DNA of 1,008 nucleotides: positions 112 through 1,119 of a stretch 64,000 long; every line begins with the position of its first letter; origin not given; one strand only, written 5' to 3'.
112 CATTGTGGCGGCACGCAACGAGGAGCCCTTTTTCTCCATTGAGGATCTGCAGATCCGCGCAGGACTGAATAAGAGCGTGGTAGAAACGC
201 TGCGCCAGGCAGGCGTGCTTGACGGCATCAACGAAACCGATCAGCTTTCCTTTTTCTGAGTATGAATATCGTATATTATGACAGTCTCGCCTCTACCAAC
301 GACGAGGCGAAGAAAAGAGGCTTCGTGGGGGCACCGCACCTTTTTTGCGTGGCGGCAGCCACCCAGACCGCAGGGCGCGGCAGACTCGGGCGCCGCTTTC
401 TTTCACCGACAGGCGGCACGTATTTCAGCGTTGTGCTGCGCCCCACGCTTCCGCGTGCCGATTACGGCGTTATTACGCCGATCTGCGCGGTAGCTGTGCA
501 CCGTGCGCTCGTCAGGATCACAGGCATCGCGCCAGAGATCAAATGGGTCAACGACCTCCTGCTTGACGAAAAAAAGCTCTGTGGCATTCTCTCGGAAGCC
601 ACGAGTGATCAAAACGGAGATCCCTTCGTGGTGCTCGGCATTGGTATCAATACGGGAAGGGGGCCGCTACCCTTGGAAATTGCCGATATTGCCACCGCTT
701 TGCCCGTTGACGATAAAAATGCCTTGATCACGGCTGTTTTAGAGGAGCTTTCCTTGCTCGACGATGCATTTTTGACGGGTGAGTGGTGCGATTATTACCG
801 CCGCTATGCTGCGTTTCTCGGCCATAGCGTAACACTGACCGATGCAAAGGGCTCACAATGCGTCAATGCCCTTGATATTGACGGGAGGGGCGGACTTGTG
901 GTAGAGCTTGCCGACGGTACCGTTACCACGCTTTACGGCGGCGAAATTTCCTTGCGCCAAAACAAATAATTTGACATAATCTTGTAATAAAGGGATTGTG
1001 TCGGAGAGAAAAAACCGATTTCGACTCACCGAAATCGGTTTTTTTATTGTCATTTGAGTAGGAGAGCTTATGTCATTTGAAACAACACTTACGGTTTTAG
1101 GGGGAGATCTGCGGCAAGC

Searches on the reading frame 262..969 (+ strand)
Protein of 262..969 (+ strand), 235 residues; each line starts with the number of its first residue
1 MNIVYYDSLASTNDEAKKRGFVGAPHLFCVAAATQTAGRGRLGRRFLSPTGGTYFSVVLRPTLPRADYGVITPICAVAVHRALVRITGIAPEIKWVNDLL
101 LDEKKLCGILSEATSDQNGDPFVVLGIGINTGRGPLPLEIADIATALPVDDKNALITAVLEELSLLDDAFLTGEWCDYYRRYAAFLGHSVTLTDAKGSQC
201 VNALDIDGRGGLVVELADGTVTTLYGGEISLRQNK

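Call 55: find_encoding_contigs(protein=window:262-969:+, flank=10000, max_places=3)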
Protein window:262-969:+ (235 aa): 10 contigs read that carry it; 3 places shown.
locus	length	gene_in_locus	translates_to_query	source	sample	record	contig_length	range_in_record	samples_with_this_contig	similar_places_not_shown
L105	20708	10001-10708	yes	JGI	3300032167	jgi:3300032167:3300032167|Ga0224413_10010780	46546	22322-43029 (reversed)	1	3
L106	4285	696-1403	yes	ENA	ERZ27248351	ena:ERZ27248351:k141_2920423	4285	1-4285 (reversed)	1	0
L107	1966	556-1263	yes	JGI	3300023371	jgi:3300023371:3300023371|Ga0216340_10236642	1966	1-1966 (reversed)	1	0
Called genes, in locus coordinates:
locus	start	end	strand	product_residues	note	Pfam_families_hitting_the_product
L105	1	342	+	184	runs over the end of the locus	PF01765:RRF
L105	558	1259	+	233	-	PF01255:Prenyltransf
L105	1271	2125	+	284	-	PF01148:CTP_transf_1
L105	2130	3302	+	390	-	PF02670:DXP_reductoisom, PF08436:DXP_redisom_C, PF13288:DXPR_C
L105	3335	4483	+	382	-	PF02163:Peptidase_M50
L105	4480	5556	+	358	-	PF04551:GcpE, PF26540:GcpE_C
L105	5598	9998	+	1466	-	PF02811:PHP, PF00929:RNase_T, PF07733:DNA_pol3_alpha, PF17657:DNA_pol3_finger, PF14579:HHH_6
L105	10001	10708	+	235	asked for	PF03099:BPL_LplA_LipB, PF02237:BPL_C (weak)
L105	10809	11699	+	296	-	PF16924:DpaA_N, PF03807:F420_oxidored (faint), PF02826:2-Hacid_dh_C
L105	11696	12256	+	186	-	PF02441:Flavoprotein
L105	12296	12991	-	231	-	PF09335:VTT_dom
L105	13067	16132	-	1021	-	-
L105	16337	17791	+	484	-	PF17767:NAPRTase_N, PF02749:QRPTase_N (weak), PF17956:NAPRTase_C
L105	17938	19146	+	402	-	PF01979:Amidohydro_1, PF12890:DHOase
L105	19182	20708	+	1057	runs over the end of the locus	PF25596:CPSase_L_D1, PF02786:CPSase_L_D2, PF02787:CPSase_L_D3, PF25596:CPSase_L_D1, PF02655:ATP-grasp_3, PF02786:CPSase_L_D2, PF02222:ATP-grasp, PF07478:Dala_Dala_lig_C, +5 more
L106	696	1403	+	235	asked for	PF03099:BPL_LplA_LipB, PF02237:BPL_C (weak)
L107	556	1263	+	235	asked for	PF03099:BPL_LplA_LipB, PF02237:BPL_C (weak)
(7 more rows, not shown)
